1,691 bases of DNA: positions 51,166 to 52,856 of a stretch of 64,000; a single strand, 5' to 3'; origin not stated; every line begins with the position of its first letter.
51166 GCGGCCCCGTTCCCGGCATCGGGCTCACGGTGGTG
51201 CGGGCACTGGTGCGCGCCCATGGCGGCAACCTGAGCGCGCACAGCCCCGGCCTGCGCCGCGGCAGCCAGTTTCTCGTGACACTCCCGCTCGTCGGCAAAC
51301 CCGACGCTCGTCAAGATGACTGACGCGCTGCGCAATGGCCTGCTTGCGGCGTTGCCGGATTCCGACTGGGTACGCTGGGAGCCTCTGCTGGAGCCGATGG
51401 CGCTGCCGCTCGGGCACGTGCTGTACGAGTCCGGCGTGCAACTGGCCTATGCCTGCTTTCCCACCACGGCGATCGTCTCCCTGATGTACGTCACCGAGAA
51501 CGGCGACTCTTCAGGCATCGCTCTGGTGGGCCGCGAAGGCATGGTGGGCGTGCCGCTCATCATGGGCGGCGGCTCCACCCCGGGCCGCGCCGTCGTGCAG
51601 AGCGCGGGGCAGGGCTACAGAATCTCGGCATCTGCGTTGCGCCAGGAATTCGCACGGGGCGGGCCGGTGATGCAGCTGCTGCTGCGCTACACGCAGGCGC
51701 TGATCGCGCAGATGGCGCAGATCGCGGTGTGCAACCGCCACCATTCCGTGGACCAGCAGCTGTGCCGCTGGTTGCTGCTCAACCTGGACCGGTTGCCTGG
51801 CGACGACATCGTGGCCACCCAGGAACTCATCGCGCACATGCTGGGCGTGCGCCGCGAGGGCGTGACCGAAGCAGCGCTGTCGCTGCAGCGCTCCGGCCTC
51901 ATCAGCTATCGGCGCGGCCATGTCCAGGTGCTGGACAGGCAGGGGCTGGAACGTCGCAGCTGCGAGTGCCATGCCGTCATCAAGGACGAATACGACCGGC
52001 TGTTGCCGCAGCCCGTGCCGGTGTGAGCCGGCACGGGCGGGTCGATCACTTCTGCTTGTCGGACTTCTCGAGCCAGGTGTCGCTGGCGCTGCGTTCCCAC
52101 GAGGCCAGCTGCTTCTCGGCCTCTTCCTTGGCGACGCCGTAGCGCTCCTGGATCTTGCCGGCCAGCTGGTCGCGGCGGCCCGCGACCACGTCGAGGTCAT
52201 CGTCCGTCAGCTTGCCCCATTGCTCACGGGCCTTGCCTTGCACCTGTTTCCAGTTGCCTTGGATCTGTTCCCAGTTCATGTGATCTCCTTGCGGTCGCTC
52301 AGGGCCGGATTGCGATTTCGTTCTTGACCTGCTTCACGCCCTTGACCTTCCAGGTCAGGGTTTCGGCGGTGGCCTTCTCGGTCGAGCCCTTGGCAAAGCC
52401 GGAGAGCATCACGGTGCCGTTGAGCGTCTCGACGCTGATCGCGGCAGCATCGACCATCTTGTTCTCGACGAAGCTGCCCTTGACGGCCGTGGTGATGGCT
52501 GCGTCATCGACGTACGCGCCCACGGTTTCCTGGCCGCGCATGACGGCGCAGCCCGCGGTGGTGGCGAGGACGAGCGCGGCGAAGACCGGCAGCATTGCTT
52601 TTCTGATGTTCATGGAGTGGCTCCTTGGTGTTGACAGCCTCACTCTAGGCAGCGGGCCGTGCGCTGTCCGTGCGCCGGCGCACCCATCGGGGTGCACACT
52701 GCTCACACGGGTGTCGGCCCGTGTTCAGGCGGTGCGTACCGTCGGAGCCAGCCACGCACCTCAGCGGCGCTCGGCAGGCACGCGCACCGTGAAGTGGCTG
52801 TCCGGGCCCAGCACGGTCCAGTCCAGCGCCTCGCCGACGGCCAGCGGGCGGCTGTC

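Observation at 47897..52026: Four-gene, stop/start-overlapping module: orphan protein, KaiC-like ATPase, sensorless GGDEF/pseudo-kinase, Crp-like regulator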

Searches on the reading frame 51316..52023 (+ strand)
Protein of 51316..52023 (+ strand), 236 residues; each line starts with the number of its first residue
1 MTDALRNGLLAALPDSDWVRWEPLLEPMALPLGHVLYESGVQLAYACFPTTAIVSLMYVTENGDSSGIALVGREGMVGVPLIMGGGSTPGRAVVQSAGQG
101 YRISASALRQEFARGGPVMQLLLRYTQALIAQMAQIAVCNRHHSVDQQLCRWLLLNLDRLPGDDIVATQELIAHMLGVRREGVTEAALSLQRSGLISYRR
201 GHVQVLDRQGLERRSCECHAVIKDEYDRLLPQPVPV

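Call 10: search_protein_families(library=pfam, proteins=[window:51316-52023:+], max_evalue=0.01)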
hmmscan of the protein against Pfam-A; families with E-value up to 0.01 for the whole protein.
window:51316-52023:+ (236 aa): 2 families
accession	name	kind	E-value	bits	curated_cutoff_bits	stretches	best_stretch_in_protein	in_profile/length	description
PF13545.12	HTH_Crp_2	-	2.2e-13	50.4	27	1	147-213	1-69/70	Crp-like helix-turn-helix domain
PF00027.35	cNMP_binding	-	5.6e-05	23.5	27.5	1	30-113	4-87/89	Cyclic nucleotide-binding domain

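Call 11: search_protein_families(library=ncbifam, proteins=[window:51316-52023:+], max_evalue=0.01)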
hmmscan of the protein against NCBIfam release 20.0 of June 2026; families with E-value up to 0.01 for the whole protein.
window:51316-52023:+ (236 aa): 1 family
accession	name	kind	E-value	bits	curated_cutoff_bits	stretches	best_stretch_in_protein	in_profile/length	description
NF007588.0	PRK10225.1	equivalog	0.0057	16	442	1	151-212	19-80/257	Uxu operon transcriptional regulator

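Call 41: search_solved_structures(query=window:51316-52023:+, show_alignments=3, max_evalue=0.01)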
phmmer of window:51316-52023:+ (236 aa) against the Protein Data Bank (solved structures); distinct sequences matched with E-value up to 0.01: 1.
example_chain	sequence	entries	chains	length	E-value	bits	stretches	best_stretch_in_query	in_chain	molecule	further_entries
3dv8_A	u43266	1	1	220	0.0026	20.5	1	143-213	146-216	transcriptional regulator, Crp/Fnr family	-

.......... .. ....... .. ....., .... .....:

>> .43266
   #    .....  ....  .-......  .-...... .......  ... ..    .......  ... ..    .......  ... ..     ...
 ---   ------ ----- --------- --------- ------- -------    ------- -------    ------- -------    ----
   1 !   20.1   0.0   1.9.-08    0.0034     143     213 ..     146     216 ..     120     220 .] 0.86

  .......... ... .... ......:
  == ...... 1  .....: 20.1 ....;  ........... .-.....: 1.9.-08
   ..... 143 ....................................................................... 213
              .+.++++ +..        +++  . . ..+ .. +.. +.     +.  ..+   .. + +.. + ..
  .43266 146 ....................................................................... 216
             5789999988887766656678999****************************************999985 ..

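Call 74: find_homologous_proteins(query=window:51316-52023:+)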
Query window:51316-52023:+ (236 aa): 8000 proteins with E <= 0.001 among 8000 candidates; the best 120 are listed.
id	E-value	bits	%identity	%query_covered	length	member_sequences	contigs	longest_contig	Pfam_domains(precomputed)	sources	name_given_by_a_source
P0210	1.5e-150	517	98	100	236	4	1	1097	PF13545.13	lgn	-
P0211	1.6e-147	507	97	100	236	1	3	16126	PF13545.13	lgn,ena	-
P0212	3.2e-145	500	95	100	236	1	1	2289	PF13545.13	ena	-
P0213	1.1e-141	488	94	100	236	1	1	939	PF13545.13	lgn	-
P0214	2.1e-118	412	81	97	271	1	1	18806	PF13545.13,PF00027.36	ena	-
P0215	2.4e-115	402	76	99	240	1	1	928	PF13545.13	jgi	jgi:CRP-like cAMP-binding protein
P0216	4.8e-114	398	78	96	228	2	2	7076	PF13545.13,PF00027.36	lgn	-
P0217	3.1e-113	395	75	98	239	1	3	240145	PF13545.13,PF00027.36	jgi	jgi:CRP-like cAMP-binding protein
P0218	4.2e-112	391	78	97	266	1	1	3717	PF13545.13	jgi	jgi:CRP-like cAMP-binding protein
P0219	8.8e-111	387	74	99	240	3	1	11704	PF13545.13,PF00027.36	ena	-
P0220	1.3e-110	386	75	99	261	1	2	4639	PF13545.13,PF00027.36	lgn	-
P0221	2.6e-109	382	75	96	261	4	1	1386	PF13545.13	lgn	-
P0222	3.8e-109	382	74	97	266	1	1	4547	PF13545.13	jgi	-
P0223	4.3e-109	381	73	97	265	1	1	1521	PF13545.13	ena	-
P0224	9.0e-109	380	75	97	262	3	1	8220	PF13545.13,PF00027.36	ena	-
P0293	1.1e-104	367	70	99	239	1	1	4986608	PF13545.13,PF00027.36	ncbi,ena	-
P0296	1.2e-104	367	71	100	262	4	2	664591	PF13545.13,PF00027.36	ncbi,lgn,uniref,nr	ncbi:Crp/Fnr family transcriptional regulator [Quisquiliibacterium transsilvanicum]|uniref:CRP-like 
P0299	1.5e-104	367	71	98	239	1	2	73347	PF13545.13,PF00027.36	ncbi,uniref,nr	ncbi:Crp/Fnr family transcriptional regulator [Variovorax saccharolyticus]|uniref:Crp/Fnr family tra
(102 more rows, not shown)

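Call 75: find_encoding_contigs(protein=P0299, flank=6000, max_places=1)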
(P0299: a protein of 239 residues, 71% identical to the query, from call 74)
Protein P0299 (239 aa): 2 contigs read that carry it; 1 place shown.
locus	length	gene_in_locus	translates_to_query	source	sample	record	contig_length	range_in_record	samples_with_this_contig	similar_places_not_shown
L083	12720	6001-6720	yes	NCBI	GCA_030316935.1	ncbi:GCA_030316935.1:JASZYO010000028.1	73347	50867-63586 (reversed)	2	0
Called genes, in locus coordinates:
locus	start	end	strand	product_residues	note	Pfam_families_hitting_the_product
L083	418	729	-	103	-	-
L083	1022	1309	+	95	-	-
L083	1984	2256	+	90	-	-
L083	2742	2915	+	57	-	-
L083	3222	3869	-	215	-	-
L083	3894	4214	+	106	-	-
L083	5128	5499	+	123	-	PF00072:Response_reg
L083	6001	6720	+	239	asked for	PF00027:cNMP_binding (weak), PF13545:HTH_Crp_2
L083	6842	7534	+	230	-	PF13545:HTH_Crp_2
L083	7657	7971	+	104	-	-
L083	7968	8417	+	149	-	PF00072:Response_reg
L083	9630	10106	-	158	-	-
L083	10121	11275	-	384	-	PF08240:ADH_N, PF00107:ADH_zinc_N, PF13602:ADH_zinc_N_2 (faint)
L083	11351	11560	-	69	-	-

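Call 76: find_encoding_contigs(protein=P0296, flank=6000, max_places=1)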
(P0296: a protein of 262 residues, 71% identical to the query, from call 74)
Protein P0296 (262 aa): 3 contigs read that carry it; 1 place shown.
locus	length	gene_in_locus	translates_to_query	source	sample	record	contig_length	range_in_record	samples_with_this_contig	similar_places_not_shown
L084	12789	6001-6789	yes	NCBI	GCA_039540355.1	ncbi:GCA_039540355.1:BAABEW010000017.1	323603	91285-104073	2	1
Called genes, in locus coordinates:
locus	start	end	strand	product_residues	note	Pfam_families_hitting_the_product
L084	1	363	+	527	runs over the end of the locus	PF00501:AMP-binding, PF13193:AMP-binding_C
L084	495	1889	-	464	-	PF13091:PLDc_2, PF00614:PLDc (faint), PF13091:PLDc_2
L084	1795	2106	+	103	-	-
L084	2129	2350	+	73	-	-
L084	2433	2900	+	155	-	-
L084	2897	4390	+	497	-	PF03796:DnaB_C (faint), PF06745:ATPase, PF13481:AAA_25, PF23442:DUF7125 (faint), PF00004:AAA (faint), PF05729:NACHT (faint), PF05625:PAXNEB (weak), PF06745:ATPase, +6 more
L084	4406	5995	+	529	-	PF00990:GGDEF, PF02518:HATPase_c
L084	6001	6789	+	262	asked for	PF00027:cNMP_binding (faint), PF13545:HTH_Crp_2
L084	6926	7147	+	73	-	PF13441:Gly-zipper_YMGG, PF05433:Rick_17kDa_Anti (weak)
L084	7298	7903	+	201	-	PF00849:PseudoU_synth_2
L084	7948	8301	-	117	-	PF00543:P-II (weak)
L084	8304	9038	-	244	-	PF07556:DUF1538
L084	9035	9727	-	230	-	PF07556:DUF1538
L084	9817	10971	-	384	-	PF00724:Oxidored_FMN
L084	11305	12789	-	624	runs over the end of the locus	PF01464:SLT, PF01476:LysM (weak)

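Call 77: find_encoding_contigs(protein=P0293, flank=6000, max_places=1)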
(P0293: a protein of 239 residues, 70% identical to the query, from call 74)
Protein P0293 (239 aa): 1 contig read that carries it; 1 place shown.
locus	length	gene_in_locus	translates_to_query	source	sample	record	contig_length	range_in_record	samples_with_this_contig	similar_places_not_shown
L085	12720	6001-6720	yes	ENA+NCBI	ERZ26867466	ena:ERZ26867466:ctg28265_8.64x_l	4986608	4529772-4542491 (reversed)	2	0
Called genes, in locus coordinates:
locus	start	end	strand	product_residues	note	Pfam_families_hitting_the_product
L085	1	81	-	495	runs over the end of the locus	PF03853:YjeF_N, PF01256:Carb_kinase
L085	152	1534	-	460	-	PF00171:Aldedh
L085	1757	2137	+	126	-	-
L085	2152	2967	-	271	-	-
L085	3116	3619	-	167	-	PF11181:YflT (weak)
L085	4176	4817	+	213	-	PF13545:HTH_Crp_2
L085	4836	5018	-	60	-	-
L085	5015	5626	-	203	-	PF13302:Acetyltransf_3, PF00583:Acetyltransf_1, PF13508:Acetyltransf_7 (weak)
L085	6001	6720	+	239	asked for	PF00027:cNMP_binding (weak), PF13545:HTH_Crp_2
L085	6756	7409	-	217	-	PF04972:BON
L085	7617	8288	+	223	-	PF05239:PRC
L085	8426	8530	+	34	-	-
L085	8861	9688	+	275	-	PF00582:Usp (weak)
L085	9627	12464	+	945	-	PF00690:Cation_ATPase_N, PF00122:E1-E2_ATPase, PF00702:Hydrolase, PF13246:Cation_ATPase, PF00689:Cation_ATPase_C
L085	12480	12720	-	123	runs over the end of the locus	-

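Call 80: search_protein_families(library=padloc, proteins=[window:51316-52023:+], max_evalue=0.01)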
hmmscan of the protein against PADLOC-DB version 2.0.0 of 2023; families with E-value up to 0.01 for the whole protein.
window:51316-52023:+ (236 aa): 0 families

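Call 104: predict_structure(alignment_id=A5)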
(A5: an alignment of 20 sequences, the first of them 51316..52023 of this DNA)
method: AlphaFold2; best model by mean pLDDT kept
length: 236 residues; sequences in the alignment: 20
mean_pLDDT: 65.4   pTM: 0.53
mean pLDDT of the five models: 65.4, 64.1, 63.9, 58.6, 55.4
residues with pLDDT >= 90: 28; 70-90: 70; 50-70: 87; < 50: 51
segments of 3 or more residues with pLDDT < 50: 52-93, 233-236
pLDDT, mean of each block of 10 residues (from residue 1): 56 72 80 57 61 44 38 31 33 57 68 62 53 59 84 82 81 71 90 93 92 87 67 45
secondary structure, 60 per line:
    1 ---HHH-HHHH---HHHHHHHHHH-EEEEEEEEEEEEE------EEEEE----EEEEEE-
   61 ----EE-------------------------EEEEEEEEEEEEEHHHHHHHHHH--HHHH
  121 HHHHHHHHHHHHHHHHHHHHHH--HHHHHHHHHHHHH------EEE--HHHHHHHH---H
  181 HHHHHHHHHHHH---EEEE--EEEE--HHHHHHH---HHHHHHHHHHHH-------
elements in order: H8-11 H15-24 E26-38 E45-49 E54-59 E92-104 H105-114 H117-142 H145-157 E164-166 H169-176 H180-192 E196-199 E202-205 H208-214 H218-229

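Call 106: fold_search(model_id=the predicted structure, library=pdb)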
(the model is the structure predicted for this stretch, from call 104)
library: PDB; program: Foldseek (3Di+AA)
matches with E <= 10: 1454; with E <= 0.001: 208
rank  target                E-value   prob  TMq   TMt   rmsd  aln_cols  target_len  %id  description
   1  3i54_D                7.8e-09  1.00  0.40  0.41   8.5       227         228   18  Crystal structure of MtbCRP in complex with cAMP (released 2009-09-08)
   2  4byy_A                1.1e-08  1.00  0.41  0.43   8.1       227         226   18  Apo GlxR (released 2014-07-30)
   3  4a2u_F                1.2e-08  1.00  0.42  0.44   8.0       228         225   19  CRP(CAP) from Myco. Tuberculosis, with cAMP (released 2012-10-10)
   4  7ets_B                1.2e-08  1.00  0.37  0.39   9.3       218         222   16  Crystal structure of crp protein from Gardnerella Vaginalis (released 2022-04-27)
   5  3mzh_A                1.5e-08  1.00  0.40  0.41   8.7       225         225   20  Crystal structure of cAMP receptor protein from mycobacterium tuberculosis in complex with cAMP and its DNA binding el (released 2011-06-08)
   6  7pzb_A                1.6e-08  1.00  0.46  0.48   8.1       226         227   18  Structure of the Clr-cAMP-DNA complex (released 2022-11-02)
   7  4ev0_D                1.8e-08  1.00  0.37  0.40  13.4       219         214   17  Crystal Structure of Thermus thermophilus Catabolite Activator Protein (released 2012-06-20)
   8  3r6s_F                2.2e-08  1.00  0.37  0.39   9.1       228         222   19  Crystal structure of GlxR transcription factor from Corynebacterium glutamicum with cAMP (released 2012-03-28)
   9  7ets_A                2.3e-08  1.00  0.39  0.41   8.5       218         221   16  Crystal structure of crp protein from Gardnerella Vaginalis (released 2022-04-27)
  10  4a2u_H                2.5e-08  1.00  0.42  0.43   8.3       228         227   19  CRP(CAP) from Myco. Tuberculosis, with cAMP (released 2012-10-10)
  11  7pza_A                3.0e-08  1.00  0.43  0.44   8.2       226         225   19  Structure of the Clr-cAMP-DNA complex (released 2022-11-02)
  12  3d0s_A                3.8e-08  1.00  0.42  0.44   8.3       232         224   19  cAMP receptor protein from m.tuberculosis, cAMP-free form (released 2009-02-03)
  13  8qto                  4.6e-08  1.00  0.41  0.41   8.4       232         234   14  CRYSTAL STRUCTURE OF HOLO-L28H-FNR OF A. FISCHERI (released 2023-11-29)
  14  9qmc                  5.2e-08  1.00  0.41  0.41   8.2       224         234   15  Crystal structure of holo-S24F-FNR of A. fischeri (released 2026-04-08)
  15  9qll                  5.9e-08  1.00  0.41  0.41   8.2       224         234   15  Crystal structure of holo-D4A-FNR of A. fischeri (released 2026-04-08)
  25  3dv8                  1.0e-07  1.00  0.37  0.40  10.2       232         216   17  Crystal structure of a putative transcriptional regulator of the crp/fnr family (eubrec_1222) from eubacterium rectale a (released 2008-08-05)
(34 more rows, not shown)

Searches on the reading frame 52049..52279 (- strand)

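Call 29: search_protein_families(library=pfam, proteins=[window:52049-52279:-], max_evalue=0.001)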
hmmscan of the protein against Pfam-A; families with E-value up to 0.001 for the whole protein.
window:52049-52279:- (77 aa): 1 family
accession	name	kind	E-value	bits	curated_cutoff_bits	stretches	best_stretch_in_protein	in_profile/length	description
PF05532.17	CsbD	-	1.9e-20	72.9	40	1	4-56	1-53/53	CsbD-like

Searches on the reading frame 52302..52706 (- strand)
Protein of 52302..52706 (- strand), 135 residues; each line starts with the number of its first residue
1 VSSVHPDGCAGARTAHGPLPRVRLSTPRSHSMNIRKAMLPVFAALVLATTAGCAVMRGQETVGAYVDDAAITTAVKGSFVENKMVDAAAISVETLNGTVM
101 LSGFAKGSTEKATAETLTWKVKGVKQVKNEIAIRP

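Call 30: search_protein_families(library=pfam, proteins=[window:52302-52706:-], max_evalue=0.001)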
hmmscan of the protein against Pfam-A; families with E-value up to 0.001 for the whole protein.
window:52302-52706:- (135 aa): 1 family
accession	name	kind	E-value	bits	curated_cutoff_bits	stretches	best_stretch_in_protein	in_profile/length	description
PF04972.22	BON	-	9e-17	61.6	27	1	67-135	1-69/69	BON domain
